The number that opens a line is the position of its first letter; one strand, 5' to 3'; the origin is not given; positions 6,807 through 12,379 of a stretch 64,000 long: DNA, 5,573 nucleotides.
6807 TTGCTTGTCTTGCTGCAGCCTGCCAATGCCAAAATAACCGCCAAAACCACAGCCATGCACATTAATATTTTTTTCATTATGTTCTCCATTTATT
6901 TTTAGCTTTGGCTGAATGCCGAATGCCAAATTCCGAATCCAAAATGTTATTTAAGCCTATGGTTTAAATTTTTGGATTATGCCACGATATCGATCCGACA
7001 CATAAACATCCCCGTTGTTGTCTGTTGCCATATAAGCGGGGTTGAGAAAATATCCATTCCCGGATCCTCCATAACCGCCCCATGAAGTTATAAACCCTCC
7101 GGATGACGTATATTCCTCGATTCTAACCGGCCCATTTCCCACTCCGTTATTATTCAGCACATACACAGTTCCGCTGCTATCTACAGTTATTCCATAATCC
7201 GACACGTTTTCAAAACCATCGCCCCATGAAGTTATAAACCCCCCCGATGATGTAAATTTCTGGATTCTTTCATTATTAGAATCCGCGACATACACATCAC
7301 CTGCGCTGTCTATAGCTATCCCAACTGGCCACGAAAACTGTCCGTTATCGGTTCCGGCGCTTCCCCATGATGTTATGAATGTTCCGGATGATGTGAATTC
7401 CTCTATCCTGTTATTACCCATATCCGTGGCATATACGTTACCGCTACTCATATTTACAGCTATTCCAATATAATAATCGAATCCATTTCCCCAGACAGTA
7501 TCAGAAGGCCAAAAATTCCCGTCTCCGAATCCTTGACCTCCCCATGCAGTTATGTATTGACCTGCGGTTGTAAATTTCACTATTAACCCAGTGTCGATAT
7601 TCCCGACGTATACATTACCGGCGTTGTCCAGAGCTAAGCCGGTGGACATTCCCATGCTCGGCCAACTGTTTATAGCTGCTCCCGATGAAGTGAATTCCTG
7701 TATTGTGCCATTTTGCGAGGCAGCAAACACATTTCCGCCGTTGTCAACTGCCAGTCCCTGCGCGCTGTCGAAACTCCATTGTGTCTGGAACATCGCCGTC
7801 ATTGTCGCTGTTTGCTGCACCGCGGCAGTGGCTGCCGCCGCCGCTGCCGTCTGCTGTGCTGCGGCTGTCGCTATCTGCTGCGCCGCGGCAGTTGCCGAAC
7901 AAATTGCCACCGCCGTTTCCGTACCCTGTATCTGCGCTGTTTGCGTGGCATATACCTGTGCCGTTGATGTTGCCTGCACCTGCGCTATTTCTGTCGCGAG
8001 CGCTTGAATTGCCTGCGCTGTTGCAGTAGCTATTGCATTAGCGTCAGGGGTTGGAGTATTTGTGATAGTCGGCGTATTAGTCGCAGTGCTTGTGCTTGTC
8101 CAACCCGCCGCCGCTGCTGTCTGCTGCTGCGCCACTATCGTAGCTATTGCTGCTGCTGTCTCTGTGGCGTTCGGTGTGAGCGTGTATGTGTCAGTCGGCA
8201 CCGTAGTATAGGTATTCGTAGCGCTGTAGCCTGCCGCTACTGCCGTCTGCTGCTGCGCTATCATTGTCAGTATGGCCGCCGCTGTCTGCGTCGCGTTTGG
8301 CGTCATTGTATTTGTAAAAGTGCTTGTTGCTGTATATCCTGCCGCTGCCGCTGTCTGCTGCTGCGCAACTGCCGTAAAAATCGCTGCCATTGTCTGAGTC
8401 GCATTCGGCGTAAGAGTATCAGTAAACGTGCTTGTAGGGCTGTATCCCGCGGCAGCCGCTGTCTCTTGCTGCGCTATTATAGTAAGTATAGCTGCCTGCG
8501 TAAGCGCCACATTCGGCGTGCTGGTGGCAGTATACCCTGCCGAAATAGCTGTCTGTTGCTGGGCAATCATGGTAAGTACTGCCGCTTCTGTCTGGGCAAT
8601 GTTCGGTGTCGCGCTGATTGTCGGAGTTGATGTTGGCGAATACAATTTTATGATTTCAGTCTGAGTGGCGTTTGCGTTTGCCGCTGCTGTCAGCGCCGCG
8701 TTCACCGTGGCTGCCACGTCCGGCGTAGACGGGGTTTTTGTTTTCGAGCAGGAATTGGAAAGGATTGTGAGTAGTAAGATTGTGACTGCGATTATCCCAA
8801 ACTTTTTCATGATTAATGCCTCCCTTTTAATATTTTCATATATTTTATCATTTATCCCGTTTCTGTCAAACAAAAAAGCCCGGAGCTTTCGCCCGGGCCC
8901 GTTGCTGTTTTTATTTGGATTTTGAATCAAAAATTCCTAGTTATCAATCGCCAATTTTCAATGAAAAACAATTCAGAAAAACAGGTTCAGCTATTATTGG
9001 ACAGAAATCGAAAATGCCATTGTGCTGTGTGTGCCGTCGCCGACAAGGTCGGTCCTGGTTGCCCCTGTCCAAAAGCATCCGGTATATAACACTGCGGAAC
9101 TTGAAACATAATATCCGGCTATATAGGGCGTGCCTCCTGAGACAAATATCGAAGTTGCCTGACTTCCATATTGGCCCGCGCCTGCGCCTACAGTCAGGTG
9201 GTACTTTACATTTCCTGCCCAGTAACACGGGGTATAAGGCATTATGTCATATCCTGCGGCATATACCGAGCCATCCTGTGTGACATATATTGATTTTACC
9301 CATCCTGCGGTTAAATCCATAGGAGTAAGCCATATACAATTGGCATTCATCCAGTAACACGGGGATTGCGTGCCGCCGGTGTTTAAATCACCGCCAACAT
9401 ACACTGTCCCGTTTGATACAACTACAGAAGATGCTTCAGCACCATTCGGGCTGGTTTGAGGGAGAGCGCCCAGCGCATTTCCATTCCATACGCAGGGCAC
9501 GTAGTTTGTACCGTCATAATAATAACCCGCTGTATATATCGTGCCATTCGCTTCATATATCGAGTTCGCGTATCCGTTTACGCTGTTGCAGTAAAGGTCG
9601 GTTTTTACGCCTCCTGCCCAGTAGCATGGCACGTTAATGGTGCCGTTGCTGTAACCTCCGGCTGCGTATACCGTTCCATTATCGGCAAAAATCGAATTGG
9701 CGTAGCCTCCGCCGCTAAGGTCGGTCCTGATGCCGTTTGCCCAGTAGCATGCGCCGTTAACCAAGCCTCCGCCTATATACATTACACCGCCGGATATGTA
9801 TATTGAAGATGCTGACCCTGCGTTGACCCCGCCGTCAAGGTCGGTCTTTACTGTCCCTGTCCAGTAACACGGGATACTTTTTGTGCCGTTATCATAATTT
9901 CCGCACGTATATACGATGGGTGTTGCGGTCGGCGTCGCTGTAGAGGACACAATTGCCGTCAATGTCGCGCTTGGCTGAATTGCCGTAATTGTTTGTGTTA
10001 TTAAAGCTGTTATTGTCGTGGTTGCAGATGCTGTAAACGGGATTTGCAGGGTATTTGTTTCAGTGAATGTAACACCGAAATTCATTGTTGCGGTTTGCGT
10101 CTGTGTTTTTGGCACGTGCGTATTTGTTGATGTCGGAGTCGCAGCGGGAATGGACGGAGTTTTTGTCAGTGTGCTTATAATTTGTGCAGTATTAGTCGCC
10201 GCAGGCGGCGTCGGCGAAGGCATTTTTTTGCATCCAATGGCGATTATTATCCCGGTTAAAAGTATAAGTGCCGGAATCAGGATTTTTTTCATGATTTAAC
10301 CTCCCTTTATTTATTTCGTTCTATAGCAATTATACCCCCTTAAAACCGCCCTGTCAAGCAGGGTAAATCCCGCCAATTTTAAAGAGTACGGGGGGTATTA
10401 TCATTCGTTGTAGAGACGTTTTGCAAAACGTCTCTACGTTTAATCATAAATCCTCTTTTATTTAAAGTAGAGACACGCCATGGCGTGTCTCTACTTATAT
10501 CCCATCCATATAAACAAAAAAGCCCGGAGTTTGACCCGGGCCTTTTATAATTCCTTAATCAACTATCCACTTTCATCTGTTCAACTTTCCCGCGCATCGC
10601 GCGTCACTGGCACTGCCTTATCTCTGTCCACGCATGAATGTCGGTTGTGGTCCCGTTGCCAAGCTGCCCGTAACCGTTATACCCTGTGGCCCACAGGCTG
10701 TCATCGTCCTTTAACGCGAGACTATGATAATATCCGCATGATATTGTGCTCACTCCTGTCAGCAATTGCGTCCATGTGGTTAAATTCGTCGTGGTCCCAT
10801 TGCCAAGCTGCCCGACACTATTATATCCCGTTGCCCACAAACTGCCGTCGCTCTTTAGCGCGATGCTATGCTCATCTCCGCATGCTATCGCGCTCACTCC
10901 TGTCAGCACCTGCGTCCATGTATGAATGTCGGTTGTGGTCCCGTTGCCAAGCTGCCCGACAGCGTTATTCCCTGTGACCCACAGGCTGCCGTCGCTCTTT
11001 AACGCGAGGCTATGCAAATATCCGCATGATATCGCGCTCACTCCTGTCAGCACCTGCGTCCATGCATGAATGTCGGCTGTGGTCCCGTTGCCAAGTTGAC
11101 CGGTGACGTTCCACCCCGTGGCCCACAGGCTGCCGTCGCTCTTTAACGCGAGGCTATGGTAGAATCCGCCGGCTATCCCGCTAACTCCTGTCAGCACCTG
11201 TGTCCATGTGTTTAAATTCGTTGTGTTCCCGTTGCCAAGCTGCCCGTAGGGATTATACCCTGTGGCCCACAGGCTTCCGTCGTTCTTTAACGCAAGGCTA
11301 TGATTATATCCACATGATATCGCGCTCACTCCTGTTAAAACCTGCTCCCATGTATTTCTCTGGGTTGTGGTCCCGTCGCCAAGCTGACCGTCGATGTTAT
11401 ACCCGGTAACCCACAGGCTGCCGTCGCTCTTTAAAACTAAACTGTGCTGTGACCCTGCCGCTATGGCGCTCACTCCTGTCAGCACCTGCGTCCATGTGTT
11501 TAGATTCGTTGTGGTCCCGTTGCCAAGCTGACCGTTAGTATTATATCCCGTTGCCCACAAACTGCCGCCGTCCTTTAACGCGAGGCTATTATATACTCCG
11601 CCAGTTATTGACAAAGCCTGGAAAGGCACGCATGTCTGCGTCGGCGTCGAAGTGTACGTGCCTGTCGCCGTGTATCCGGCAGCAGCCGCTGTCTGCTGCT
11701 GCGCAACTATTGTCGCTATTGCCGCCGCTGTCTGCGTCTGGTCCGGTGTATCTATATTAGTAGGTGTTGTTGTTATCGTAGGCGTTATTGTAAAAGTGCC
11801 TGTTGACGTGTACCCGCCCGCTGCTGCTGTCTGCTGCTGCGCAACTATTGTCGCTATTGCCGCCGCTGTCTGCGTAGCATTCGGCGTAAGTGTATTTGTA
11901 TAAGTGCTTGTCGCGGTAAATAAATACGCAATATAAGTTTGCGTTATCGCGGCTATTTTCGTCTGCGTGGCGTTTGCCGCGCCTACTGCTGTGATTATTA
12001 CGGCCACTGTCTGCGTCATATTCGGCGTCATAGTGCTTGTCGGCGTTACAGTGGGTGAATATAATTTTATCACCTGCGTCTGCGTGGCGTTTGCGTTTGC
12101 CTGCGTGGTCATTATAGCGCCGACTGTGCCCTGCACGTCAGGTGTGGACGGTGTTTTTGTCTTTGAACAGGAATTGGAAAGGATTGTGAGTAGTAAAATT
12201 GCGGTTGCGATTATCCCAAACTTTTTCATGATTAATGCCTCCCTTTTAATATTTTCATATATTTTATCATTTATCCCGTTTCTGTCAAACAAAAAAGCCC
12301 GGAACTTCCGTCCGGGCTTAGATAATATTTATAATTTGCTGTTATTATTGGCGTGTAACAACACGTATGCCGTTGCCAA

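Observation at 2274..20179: Tandem multigene family of surface lipoproteins sharing one regulatory/leader cassette but carrying different C-terminal domains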

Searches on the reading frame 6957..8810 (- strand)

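Call 6: search_protein_families(library=pfam, proteins=[window:6957-8810:-], max_evalue=0.01)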
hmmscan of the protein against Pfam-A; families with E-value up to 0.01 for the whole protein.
window:6957-8810:- (617 aa): 3 families
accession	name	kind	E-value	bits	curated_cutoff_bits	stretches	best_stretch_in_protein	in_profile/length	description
PF01436.27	NHL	-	2.5e-23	81.3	20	1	492-519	1-28/28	NHL repeat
PF06739.17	SBBP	-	2.4e-06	27.8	20.5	0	494-509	14-29/38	Beta-propeller repeat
PF08450.18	SGL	-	2.6e-06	27.7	26.3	0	442-529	131-220/246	SMP-30/Gluconolactonase/LRE-like region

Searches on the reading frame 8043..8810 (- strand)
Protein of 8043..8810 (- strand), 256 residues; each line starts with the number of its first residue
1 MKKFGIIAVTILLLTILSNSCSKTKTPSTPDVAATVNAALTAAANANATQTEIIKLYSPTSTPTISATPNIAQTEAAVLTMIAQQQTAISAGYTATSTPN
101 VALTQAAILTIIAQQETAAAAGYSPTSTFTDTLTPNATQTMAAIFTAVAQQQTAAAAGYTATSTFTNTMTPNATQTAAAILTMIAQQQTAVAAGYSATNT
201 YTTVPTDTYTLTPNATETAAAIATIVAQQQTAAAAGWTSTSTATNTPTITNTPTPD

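Call 11: find_homologous_proteins(query=window:8043-8810:-, max_evalue=0.001)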
Query seq(256 aa) (256 aa): 4 proteins with E <= 0.001 among 8000 candidates.
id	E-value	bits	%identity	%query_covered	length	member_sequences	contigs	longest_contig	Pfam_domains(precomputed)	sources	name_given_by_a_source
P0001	2.4e-26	111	71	48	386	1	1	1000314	-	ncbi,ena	-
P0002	1.1e-22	100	69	48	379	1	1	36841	-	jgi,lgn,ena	-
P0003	1.1e-17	83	49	61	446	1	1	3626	PF03781.23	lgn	-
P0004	6.4e-7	48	50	41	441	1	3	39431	PF17170.11,PF01731.27,PF01436.28,PF25021.2,PF08450.19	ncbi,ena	-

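Call 13: find_encoding_contigs(protein=P0001, flank=10000, max_places=3)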
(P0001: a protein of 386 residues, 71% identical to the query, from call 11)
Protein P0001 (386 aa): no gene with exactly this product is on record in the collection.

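Call 14: find_encoding_contigs(protein=P0004, flank=10000, max_places=3)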
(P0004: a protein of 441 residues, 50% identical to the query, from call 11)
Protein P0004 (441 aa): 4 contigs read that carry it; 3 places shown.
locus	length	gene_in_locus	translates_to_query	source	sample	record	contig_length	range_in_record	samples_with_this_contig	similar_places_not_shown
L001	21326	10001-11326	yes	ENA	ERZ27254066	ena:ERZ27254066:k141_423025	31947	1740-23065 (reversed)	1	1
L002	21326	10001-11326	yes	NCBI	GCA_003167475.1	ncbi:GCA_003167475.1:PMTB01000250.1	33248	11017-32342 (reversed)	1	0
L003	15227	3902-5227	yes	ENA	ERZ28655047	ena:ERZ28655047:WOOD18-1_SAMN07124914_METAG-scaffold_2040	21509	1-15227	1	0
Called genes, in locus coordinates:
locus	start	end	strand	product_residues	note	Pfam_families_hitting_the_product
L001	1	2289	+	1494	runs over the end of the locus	PF13231:PMT_2, PF10060:DUF2298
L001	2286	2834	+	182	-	PF14378:PAP2_3, PF01569:PAP2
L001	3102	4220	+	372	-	PF01522:Polysacc_deac_1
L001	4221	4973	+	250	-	PF00215:OMPdecase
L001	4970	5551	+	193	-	PF00156:Pribosyltran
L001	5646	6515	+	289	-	PF01988:VIT1 (faint)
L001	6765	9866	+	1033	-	PF22848:ASD1_dom (faint), PF00754:F5_F8_type_C, PF22633:F5_F8_type_C_2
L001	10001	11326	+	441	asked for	PF01731:Arylesterase (faint), PF25021:TEN_NHL (faint), PF08450:SGL (weak), PF01436:NHL, PF17170:DUF5128 (weak)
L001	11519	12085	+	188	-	PF01613:Flavin_Reduct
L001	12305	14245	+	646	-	PF00012:HSP70, PF06723:MreB_Mbl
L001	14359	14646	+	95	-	PF00166:Cpn10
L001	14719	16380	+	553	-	-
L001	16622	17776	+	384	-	PF00226:DnaJ, PF01556:DnaJ_C, PF17302:DUF5351 (faint), PF00684:DnaJ_CXXCXGXG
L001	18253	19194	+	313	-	PF00005:ABC_tran, PF13304:AAA_21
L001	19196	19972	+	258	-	PF12679:ABC2_membrane_2, PF12730:ABC2_membrane_4 (weak), PF12698:ABC2_membrane_3 (weak), PF13346:ABC2_membrane_5 (weak)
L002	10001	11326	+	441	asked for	PF01731:Arylesterase (faint), PF25021:TEN_NHL (faint), PF08450:SGL (weak), PF01436:NHL, PF17170:DUF5128 (weak)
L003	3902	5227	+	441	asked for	PF01731:Arylesterase (faint), PF25021:TEN_NHL (faint), PF08450:SGL (weak), PF01436:NHL, PF17170:DUF5128 (weak)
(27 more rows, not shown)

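Call 23: find_encoding_contigs(protein=P0002, flank=10000, max_places=4)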
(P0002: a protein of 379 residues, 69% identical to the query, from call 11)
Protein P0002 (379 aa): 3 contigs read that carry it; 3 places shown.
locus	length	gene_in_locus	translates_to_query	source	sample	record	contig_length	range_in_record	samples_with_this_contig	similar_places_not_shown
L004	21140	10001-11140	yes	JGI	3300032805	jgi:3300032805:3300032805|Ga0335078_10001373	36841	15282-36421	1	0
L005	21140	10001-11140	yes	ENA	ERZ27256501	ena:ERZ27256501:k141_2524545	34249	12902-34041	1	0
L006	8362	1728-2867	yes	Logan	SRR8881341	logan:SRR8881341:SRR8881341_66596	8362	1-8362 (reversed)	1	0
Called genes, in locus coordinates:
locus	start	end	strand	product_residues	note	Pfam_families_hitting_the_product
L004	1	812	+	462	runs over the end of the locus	PF05593:RHS_repeat (faint), PF25023:TEN_YD-shell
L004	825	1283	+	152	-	PF13248:Zn_ribbon_3 (weak)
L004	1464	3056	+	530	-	PF05598:DUF772, PF01609:DDE_Tnp_1, PF13751:DDE_Tnp_1_6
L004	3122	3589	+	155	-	-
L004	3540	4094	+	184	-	-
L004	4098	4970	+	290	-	PF25023:TEN_YD-shell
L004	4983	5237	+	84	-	-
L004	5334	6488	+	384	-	PF25023:TEN_YD-shell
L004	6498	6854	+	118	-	-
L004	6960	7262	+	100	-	PF18765:Polbeta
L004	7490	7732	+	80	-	PF20797:HepT-like_2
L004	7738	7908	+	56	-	-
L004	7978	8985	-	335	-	-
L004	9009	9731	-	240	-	-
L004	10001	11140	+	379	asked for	-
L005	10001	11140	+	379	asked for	-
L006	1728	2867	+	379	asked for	-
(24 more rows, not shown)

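Call 24: find_encoding_contigs(protein=P0003, flank=10000, max_places=4)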
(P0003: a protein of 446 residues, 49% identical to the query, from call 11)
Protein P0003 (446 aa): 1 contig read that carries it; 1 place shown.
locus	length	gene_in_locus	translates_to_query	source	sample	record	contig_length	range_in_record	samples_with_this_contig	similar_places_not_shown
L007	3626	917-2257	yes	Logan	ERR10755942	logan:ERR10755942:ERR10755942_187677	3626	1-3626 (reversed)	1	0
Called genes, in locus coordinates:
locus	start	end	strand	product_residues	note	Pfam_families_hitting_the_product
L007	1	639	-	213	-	?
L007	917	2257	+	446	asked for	PF03781:FGE-sulfatase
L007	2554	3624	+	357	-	?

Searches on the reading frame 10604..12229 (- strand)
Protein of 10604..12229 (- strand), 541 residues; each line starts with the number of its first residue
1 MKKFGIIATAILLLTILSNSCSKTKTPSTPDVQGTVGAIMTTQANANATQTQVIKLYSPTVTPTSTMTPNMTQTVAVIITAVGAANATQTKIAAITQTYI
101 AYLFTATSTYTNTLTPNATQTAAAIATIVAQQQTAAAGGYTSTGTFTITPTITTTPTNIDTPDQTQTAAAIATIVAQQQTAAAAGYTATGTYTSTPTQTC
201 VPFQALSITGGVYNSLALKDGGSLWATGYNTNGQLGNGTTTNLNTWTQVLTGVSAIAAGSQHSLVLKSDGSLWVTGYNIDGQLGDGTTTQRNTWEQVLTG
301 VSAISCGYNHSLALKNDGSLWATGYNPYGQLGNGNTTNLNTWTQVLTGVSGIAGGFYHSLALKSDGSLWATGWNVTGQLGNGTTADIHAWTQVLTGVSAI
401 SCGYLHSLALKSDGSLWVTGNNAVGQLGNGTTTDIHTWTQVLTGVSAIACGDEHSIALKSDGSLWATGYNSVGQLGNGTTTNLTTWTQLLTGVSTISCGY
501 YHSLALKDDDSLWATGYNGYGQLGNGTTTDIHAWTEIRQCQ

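Call 6: search_protein_families(library=pfam, proteins=[window:10604-12229:-], max_evalue=0.01)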
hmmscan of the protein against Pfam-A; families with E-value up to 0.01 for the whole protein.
window:10604-12229:- (541 aa): 6 families
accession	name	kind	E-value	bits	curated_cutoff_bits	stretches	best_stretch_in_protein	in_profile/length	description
PF25390.1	WD40_RLD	-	1.7e-83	281.4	150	2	192-482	18-338/363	RCC1-like domain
PF13540.12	RCC1_2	-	3.5e-67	221.1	22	7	301-330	1-30/30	Regulator of chromosome condensation (RCC1) repeat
PF00415.24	RCC1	-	2.4e-44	150.1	21.7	6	413-458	1-50/50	Regulator of chromosome condensation (RCC1) repeat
PF25384.1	Alsin_RLD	-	8.3e-09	35.7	100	0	443-481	275-313/405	Alsin RCC1-like domain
PF14269.12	Arylsulfotran_2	-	8.6e-09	35.6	27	0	396-424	51-79/301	Arylsulfotransferase (ASST)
PF07494.17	Reg_prop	-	8.2e-05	22.8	20.4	0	404-422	6-24/24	Two component regulator propeller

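Call 9: find_encoding_contigs(protein=window:10604-12229:-, flank=10000, max_places=6)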
Protein window:10604-12229:- (541 aa): no gene with exactly this product is on record in the collection.

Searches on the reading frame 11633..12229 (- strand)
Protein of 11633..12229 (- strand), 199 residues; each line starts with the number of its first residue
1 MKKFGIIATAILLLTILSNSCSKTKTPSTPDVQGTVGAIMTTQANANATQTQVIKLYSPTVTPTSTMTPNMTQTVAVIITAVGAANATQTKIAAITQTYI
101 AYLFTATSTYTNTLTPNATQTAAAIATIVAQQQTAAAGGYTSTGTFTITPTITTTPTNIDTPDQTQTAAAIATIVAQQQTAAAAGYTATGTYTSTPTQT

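Call 21: find_related_loci(query=A1, collection=genome_contigs, flank=6000)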
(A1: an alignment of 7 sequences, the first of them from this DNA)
Query A1 (199 aa) in genome_contigs; peptide patterns used: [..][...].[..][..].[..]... (x = any residue, [..] = any of these).
545 stretches matched a pattern, but none encodes a relative of the query by tblastn (E <= 1e-3).
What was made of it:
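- Tried and rejected: Stalk alignment in genome_contigs. find_related_loci with alignment A1 matched 545 pattern stretches, but none was confirmed by tblastn (call 21).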

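Call 67: predict_structure(alignment_id=A1)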
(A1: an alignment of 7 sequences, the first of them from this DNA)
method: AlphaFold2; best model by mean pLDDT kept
length: 199 residues; sequences in the alignment: 7
mean_pLDDT: 41.9   pTM: 0.24
mean pLDDT of the five models: 41.9, 38.7, 38.1, 35.2, 34.5
residues with pLDDT >= 90: 0; 70-90: 13; 50-70: 34; < 50: 152
segments of 3 or more residues with pLDDT < 50: 23-26, 42-122, 131-133, 135-172, 174-199
pLDDT, mean of each block of 10 residues (from residue 1): 73 73 50 57 45 32 30 30 30 30 28 37 53 44 41 35 40 44 35 31
secondary structure, 60 per line:
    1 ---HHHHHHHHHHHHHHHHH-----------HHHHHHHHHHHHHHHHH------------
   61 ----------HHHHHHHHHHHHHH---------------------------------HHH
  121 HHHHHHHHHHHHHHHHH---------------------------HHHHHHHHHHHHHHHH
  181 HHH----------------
elements in order: H4-20 H32-48 H71-84 H118-137 H165-183
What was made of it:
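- The AlphaFold model of the stalk has low confidence (pLDDT 42, call 67).
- Tried and rejected: It was used only as a weak hint of isolated helices (call 67).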

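Call 79: search_protein_representatives(alignment_id=A1)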
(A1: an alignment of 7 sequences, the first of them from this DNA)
Query: 7 sequences, 198 profile positions. Proteins with E-value up to 0.001 (for the whole library): 13; up to 1e-10: 4; up to 1e-30: 1. The best 13 are listed.
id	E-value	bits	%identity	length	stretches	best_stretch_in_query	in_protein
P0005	5.5e-97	339.9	-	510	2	1-140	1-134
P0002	2.1e-28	116.1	-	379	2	67-191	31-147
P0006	3.2e-28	115.5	-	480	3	102-185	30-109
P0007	9.8e-15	71.5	-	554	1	7-194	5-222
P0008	2.5e-10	57.1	-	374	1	12-104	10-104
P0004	1.7e-09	54.4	-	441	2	101-194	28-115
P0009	7.2e-09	52.3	-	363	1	1-93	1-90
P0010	1.2e-07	48.4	-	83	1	1-62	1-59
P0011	2.6e-07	47.2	-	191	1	19-116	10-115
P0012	6.7e-06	42.6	-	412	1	1-114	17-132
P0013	2.1e-05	41.0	-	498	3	74-173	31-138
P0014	1.0e-04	38.7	-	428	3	1-86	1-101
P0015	6.5e-04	36.1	-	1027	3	26-194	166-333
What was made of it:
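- Only 13 of 1.84 billion representative proteins match the module (call 79).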

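Call 82: find_encoding_contigs(protein=P0014, flank=10000, max_places=3)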
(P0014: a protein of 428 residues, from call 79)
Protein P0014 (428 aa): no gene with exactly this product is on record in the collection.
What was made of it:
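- Tried and rejected: P0001 and P0014 are also not on record (calls 13, 82).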

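Call 83: find_encoding_contigs(protein=P0007, flank=10000, max_places=3)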
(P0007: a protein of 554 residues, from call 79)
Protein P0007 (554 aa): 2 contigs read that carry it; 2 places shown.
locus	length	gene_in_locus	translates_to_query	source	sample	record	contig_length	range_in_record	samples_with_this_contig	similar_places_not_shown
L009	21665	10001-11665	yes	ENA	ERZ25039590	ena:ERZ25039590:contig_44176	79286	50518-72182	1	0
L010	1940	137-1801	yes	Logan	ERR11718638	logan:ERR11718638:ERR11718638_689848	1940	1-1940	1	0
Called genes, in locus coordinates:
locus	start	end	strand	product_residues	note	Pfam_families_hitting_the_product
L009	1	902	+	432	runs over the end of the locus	PF03781:FGE-sulfatase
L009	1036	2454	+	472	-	-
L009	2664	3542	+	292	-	-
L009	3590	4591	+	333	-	PF03781:FGE-sulfatase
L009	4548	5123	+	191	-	PF21805:Imm5_like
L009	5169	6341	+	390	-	PF07719:TPR_2 (faint), PF13181:TPR_8 (faint)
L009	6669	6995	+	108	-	-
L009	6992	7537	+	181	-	-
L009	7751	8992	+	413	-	PF01906:YbjQ_1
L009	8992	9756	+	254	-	PF01435:Peptidase_M48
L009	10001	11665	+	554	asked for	PF03781:FGE-sulfatase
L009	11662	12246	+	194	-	-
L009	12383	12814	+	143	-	PF03692:CxxCxxCC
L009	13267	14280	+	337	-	PF00356:LacI, PF00532:Peripla_BP_1, PF13407:Peripla_BP_4, PF13377:Peripla_BP_3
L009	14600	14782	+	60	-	-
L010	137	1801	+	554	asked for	PF03781:FGE-sulfatase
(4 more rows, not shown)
